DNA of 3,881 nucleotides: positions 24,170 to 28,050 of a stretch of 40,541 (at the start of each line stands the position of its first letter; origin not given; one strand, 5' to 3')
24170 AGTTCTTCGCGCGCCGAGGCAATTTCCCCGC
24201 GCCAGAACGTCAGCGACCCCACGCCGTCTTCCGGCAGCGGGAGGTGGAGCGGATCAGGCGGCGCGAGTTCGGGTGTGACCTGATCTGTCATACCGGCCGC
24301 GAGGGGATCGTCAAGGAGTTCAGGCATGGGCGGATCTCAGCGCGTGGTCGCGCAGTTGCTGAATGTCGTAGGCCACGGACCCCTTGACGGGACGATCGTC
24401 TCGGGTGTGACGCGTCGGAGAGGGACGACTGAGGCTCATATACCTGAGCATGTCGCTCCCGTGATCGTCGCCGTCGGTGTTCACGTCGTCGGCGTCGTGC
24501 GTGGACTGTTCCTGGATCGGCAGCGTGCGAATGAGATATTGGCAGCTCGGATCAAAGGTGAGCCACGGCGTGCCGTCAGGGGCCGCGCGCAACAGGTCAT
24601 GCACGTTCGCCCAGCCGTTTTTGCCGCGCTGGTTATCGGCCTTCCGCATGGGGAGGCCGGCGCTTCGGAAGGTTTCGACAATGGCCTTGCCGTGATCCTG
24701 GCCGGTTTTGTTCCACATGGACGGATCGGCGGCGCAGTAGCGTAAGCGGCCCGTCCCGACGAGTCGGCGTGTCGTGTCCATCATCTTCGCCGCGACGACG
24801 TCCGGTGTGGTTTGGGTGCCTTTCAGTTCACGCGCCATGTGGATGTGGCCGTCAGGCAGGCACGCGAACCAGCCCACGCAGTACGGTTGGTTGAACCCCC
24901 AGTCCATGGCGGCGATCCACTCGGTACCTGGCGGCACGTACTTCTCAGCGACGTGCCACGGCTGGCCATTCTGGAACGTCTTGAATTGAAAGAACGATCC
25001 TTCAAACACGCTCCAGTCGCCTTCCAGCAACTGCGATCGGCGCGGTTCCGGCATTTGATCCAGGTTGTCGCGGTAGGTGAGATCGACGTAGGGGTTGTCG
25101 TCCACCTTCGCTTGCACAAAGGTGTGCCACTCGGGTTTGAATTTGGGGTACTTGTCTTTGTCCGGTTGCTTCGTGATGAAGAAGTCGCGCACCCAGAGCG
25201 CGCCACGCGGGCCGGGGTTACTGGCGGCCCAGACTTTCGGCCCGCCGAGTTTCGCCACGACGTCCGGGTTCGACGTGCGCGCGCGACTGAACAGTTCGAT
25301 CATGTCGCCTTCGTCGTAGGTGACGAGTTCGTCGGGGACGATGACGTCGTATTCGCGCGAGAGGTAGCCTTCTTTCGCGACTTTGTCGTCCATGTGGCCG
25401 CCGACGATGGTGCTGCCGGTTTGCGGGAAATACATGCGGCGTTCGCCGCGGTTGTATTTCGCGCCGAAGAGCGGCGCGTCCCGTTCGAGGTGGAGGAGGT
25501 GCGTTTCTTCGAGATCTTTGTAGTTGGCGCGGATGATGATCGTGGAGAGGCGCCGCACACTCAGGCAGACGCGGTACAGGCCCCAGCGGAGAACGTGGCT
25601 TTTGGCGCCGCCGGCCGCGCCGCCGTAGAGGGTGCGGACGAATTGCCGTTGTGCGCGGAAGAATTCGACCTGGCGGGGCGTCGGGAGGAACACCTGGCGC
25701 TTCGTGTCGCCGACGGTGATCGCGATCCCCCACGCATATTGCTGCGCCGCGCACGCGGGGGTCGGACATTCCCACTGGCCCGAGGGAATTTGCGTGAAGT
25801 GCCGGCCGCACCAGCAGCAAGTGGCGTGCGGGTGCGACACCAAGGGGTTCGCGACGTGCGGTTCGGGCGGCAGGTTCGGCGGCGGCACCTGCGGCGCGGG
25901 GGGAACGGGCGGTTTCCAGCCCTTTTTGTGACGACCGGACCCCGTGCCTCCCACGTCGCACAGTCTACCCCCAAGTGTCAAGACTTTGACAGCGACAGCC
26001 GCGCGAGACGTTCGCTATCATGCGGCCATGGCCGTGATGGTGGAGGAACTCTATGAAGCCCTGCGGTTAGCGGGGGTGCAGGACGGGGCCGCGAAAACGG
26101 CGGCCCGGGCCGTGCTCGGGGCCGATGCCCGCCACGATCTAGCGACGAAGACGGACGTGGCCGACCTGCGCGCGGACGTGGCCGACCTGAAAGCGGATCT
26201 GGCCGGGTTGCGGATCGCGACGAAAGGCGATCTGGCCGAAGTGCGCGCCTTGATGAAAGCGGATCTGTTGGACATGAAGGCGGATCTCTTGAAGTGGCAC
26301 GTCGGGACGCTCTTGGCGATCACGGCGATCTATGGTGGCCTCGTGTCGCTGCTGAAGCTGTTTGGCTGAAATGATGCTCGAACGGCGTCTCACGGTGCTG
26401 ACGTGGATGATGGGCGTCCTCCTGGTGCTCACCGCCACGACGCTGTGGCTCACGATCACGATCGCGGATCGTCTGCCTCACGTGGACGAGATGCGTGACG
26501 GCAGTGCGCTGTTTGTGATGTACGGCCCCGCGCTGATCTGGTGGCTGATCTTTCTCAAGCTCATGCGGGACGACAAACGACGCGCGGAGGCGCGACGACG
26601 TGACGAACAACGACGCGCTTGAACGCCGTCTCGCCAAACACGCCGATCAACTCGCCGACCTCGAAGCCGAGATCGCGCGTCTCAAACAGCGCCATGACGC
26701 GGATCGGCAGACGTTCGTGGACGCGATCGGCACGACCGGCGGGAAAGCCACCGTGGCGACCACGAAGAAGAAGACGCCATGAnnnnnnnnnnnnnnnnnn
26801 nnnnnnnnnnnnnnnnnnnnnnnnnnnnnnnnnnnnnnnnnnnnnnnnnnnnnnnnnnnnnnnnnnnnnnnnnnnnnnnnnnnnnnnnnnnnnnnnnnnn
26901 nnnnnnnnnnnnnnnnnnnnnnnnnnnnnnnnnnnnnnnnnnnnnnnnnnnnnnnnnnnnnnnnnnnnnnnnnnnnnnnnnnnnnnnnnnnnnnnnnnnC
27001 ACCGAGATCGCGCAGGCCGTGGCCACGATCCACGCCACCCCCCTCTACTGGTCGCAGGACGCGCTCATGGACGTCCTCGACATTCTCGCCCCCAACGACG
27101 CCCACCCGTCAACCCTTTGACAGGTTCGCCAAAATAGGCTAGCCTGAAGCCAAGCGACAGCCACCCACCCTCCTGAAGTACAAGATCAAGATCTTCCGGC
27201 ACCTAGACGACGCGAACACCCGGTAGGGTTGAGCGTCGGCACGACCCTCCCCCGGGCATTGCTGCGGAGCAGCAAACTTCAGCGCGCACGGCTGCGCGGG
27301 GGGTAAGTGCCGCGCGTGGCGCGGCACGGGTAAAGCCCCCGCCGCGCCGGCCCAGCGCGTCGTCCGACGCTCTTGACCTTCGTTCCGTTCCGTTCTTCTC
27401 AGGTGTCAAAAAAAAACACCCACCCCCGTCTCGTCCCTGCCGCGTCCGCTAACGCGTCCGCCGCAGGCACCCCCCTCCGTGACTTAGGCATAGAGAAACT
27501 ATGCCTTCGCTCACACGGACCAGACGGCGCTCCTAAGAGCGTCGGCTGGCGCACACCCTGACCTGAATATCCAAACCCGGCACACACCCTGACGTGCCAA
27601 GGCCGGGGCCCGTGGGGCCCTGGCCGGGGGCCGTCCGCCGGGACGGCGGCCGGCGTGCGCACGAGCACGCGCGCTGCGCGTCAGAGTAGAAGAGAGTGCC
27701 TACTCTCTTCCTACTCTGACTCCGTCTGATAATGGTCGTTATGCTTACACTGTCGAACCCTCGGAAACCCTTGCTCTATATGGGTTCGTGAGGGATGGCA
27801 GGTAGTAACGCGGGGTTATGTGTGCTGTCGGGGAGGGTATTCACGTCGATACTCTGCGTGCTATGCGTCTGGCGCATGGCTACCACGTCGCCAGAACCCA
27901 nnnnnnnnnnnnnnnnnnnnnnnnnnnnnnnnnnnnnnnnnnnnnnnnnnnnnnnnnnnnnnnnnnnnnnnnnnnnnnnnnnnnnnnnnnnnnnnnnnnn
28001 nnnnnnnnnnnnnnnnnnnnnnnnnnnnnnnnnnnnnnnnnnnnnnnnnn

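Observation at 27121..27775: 655-bp gene-free, densely structured locus with no assigned function (candidate ncRNA locus and/or replication origin)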

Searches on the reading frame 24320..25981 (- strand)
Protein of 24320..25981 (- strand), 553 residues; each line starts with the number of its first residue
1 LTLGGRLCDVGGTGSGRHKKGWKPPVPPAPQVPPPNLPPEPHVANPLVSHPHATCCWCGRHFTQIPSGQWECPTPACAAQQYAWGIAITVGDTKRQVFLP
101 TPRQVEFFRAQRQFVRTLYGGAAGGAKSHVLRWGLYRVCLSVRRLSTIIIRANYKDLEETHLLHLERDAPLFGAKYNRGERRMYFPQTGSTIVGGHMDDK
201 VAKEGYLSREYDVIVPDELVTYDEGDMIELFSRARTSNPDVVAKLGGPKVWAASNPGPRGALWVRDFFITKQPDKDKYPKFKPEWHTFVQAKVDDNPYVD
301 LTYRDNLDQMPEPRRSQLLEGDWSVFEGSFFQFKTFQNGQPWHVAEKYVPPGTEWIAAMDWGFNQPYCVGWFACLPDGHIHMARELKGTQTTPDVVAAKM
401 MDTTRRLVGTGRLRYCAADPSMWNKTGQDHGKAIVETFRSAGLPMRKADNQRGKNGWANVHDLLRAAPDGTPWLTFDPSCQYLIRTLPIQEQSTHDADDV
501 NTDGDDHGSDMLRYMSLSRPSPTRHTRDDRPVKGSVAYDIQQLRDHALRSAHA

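Call 10: search_protein_families(library=phrogs, proteins=[window:24320-25981:-], max_evalue=0.01)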
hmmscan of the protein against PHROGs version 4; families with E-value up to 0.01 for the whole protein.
window:24320-25981:- (553 aa): 2 families
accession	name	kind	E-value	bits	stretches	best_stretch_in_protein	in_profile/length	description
phrog_979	-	head and packaging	2.1e-30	107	1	92-338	146-423/642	terminase large subunit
phrog_5653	-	head and packaging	0.0026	18.5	1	321-465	1-128/199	terminase large subunit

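Call 11: search_protein_families(library=pfam, proteins=[window:24320-25981:-], max_evalue=0.01)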
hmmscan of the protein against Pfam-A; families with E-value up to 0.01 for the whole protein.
window:24320-25981:- (553 aa): 1 family
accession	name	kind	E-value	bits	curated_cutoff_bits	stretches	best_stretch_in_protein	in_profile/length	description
PF17289.8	Terminase_6C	-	0.0035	17.8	22.6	1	358-462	2-102/155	Terminase RNaseH-like domain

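Call 14: search_dna_similar(query=window:24320-25981:-, collection=phages, mode=protein, max_rows=25)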
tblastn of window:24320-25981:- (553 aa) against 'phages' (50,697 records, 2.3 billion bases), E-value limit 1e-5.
Records with a match: 275; places in all: 275; records where one place covers at least 80% of the query: 10.
Best place of each record, by identity: <60% 275.
By first word of the organism name: Arthrobacter 72; Salmonella 48; Acinetobacter 14; Pseudomonas 13; Roseobacter 11; Escherichia 11; Gordonia 11; Bacteriophage 10; Xanthomonas 8; Stenotrophomonas 8; and 27 more.
By host as written in the record: Arthrobacter sp. ATCC 21022 54; - 29; Salmonella enterica subsp. enterica serovar Enteritidis PT1 14; Gordonia rubripertincta NRRL B-16540 9; Arthrobacter globiformis B-2979 8; Xanthomonas translucens pv. translucens (DSM 18974) 6; Serratia marcescens 6; Bordetella bronchiseptica ATCC 10580 6; and 85 more.
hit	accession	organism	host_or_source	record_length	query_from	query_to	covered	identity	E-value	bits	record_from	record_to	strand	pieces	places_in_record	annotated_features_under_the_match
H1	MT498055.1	Arthrobacter phage Bumble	Arthrobacter globiformis B-2979 SEA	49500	49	541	89%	28.7%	1e-35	148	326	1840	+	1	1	2: terminase | 1: hypothetical protein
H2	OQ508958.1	Pseudoalteromonas phage vB_PtuP_Slicky01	Pseudoaltermonas tunicata SMS2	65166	92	520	78%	32.3%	2e-37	154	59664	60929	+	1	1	terminase-like family protein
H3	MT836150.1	Bacteriophage sp.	human fecal samples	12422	97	539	80%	30.8%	3e-40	162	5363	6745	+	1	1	record has no annotation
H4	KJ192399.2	Vibrio phage CHOED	Vibrio anguillarum PF4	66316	73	521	81%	29.7%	1e-28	127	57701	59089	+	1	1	terminase-like family protein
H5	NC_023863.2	Vibrio phage CHOED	Vibrio anguillarum PF4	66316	73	521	81%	29.7%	1e-28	127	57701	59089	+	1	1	terminase large subunit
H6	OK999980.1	Arthrobacter phage EastWest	Arthrobacter globiformis B-2979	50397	110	537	77%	31.0%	2e-34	144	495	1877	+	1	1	2: terminase large subunit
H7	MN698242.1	Pelagibacter phage HTVC103P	Candidatus Pelagibacter sp. HTCC7211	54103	92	520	78%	30.4%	4e-35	147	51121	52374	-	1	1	terminase large subunit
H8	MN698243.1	Pelagibacter phage HTVC104P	Candidatus Pelagibacter sp. HTCC7211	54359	92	520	78%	30.4%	5e-35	147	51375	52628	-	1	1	terminase large subunit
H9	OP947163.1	Rhodobacteraceae phage LS06-2018-MD07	-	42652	95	507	75%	31.5%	8e-40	161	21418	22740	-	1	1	terminase large subunit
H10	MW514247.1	Roseobacter phage CRP-13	Rhodobacteraceae bacterium FZCC0023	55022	74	520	81%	29.0%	6e-28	125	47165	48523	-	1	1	terminase large subunit | hypothetical protein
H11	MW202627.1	Caudoviricetes sp.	Manatee Spring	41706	50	500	82%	28.5%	4e-17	91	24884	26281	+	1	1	large subunit terminase | hypothetical protein (x3)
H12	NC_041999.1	Arthrobacter phage Beans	Arthrobacter sp. ATCC 21022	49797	110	515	73%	31.7%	1e-33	142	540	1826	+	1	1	2: terminase large subunit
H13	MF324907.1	Arthrobacter phage Beans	Arthrobacter sp. ATCC 21022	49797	110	515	73%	31.7%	1e-33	142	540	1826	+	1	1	2: terminase large subunit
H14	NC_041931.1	Arthrobacter phage Jawnski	Arthrobacter sp. ATCC 21022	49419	110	515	73%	31.7%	2e-33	142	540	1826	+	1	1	2: terminase large subunit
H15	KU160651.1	Arthrobacter phage Jawnski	Arthrobacter sp. ATCC 21022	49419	110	515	73%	31.7%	2e-33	142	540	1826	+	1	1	2: terminase large subunit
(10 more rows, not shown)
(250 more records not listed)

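Call 16: find_related_loci(query=window:24320-25981:-, collection=viral_contigs, flank=10000)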
Query window:24320-25981:- (553 aa) in viral_contigs; peptide patterns used: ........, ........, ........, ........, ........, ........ (x = any residue, [..] = any of these).
13 stretches matched a pattern; 13 encode a relative of the query (tblastn E <= 1e-3); 12 distinct loci.
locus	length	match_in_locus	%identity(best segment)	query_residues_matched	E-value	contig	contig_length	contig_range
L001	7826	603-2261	91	1-553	0e+0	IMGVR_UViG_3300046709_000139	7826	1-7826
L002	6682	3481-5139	91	1-553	0e+0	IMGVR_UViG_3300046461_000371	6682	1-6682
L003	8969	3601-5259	91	1-553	0e+0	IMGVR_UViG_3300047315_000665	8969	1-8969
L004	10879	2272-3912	76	6-549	0e+0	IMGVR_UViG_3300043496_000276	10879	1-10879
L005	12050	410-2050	76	6-549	0e+0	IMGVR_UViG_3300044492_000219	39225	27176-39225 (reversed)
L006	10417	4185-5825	76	6-549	0e+0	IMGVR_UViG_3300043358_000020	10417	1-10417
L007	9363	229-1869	76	6-549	0e+0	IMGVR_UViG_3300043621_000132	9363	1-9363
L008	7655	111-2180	79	10-551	0e+0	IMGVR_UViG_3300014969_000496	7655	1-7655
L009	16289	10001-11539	78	1-507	0e+0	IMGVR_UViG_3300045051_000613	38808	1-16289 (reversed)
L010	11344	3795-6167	73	36-543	0e+0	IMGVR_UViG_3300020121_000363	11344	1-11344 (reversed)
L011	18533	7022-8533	74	47-549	0e+0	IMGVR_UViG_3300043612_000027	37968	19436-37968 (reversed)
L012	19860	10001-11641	76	6-549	0e+0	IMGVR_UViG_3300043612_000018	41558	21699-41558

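Call 68: get_annotated_region(hit=H9, flank=5000)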
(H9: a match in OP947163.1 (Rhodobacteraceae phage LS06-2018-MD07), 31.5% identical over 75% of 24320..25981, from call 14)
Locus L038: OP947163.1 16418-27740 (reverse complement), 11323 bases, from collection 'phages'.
description: Rhodobacteraceae phage LS06-2018-MD07, complete genome.
organism: Rhodobacteraceae phage LS06-2018-MD07 (NCBI taxid 3003840)
taxonomy: Viruses; Duplodnaviria; Heunggongvirae; Uroviricota; Caudoviricetes
host: -; source: -; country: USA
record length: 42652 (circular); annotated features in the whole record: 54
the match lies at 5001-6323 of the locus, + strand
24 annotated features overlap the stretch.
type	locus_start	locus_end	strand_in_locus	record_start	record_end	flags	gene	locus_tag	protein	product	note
CDS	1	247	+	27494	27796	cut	-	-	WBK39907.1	hypothetical protein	-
CDS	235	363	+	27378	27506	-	-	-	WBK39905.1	hypothetical protein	-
CDS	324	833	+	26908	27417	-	-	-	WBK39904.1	hypothetical protein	-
CDS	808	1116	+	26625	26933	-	-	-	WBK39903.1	hypothetical protein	-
CDS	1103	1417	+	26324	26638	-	-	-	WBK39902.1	hypothetical protein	-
CDS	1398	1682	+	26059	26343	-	-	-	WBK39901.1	hypothetical protein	-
CDS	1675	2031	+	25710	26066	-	-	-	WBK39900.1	hypothetical protein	-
CDS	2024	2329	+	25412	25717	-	-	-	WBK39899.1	hypothetical protein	-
CDS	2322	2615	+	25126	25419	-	-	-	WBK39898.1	hypothetical protein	-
CDS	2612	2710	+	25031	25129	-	-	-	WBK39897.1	hypothetical protein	-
CDS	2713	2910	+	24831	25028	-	-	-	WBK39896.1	hypothetical protein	-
CDS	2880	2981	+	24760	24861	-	-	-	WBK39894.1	membrane protein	-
CDS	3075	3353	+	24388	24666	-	-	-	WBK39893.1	transcriptional regulator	-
CDS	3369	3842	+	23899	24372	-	-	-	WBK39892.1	hypothetical protein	-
CDS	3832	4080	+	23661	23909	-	-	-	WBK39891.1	hypothetical protein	-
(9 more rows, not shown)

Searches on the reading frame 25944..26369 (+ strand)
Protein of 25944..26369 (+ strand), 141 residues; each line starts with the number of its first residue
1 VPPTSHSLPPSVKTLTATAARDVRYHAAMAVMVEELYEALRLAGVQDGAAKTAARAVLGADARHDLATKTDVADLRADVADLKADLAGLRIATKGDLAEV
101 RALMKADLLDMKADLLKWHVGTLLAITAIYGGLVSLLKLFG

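Call 10: search_protein_families(library=phrogs, proteins=[window:25944-26369:+], max_evalue=0.01)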
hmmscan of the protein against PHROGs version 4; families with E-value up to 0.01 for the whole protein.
window:25944-26369:+ (141 aa): 3 families
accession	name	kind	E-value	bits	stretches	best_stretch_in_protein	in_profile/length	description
phrog_9415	-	unknown function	1e-08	36.2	1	30-115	5-91/168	-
phrog_17872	-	unknown function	1.1e-07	33.3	1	34-133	9-93/100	-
phrog_3556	-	unknown function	0.004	17.3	1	62-135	186-266/276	-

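Call 11: search_protein_families(library=pfam, proteins=[window:25944-26369:+], max_evalue=0.01)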
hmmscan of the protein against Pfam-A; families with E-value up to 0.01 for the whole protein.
window:25944-26369:+ (141 aa): 0 families

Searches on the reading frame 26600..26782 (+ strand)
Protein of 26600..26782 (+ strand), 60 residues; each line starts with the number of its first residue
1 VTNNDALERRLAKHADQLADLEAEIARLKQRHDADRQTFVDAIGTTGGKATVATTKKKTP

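Call 10: search_protein_families(library=phrogs, proteins=[window:26600-26782:+], max_evalue=0.01)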
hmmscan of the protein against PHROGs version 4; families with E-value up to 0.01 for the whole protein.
window:26600-26782:+ (60 aa): 0 families

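Call 11: search_protein_families(library=pfam, proteins=[window:26600-26782:+], max_evalue=0.01)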
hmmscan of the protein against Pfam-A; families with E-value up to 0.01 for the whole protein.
window:26600-26782:+ (60 aa): 2 families
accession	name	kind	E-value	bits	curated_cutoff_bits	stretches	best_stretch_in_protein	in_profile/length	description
PF11629.13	Mst1_SARAH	-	0.00095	19.6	23.1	1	5-44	10-46/48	C terminal SARAH domain of Mst1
PF13094.11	CENP-Q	-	0.0072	16.9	28.5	1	3-38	30-65/162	CENP-Q, a CENPA-CAD centromere complex subunit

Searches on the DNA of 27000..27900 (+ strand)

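Call 4: search_dna_similar(query=window:27000-27900:+, collection=phages, mode=near, max_rows=40)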
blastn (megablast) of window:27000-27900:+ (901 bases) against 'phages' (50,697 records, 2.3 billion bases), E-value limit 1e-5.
No match.

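Call 7: search_dna_similar(query=window:27000-27900:+, collection=phages, mode=distant, max_rows=30)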
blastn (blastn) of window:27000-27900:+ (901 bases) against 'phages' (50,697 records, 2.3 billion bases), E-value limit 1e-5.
No match.

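Call 69: search_rna_families(source=window, start=27000, end=27900, threshold=evalue, max_evalue=1)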
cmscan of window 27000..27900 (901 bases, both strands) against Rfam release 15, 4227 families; matches with E-value up to 1: 2.
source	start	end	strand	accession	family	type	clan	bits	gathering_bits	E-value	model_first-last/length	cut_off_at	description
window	27683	27717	+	RF00073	MIR156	Gene; miRNA;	-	23.5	62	0.038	1-88/88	no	mir-156 microRNA precursor family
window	27596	27756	+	RF04320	RsmV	Gene; sRNA;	CL00106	17.8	100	0.011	1-196/196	no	RsmV RNA family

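Call 76: search_dna_similar(query=window:27560-27670:-, collection=phages, mode=distant, max_evalue=10, max_rows=15)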
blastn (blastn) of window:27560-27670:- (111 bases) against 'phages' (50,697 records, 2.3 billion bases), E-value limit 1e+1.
Records with a match: 2; places in all: 2; records where one place covers at least 80% of the query: 0.
Best place of each record, by identity: 80-90% 2.
By first word of the organism name: Streptomyces 2.
By host as written in the record: Streptomyces lividans 2.
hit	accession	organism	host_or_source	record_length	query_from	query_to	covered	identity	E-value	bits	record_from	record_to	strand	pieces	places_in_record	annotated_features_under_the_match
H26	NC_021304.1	Streptomyces phage Sujidade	Streptomyces lividans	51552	51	85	32%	83.3%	4e+0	36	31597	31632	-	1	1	45: hypothetical protein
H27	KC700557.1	Streptomyces phage Sujidade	Streptomyces lividans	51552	51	85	32%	83.3%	4e+0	36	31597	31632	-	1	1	45: hypothetical protein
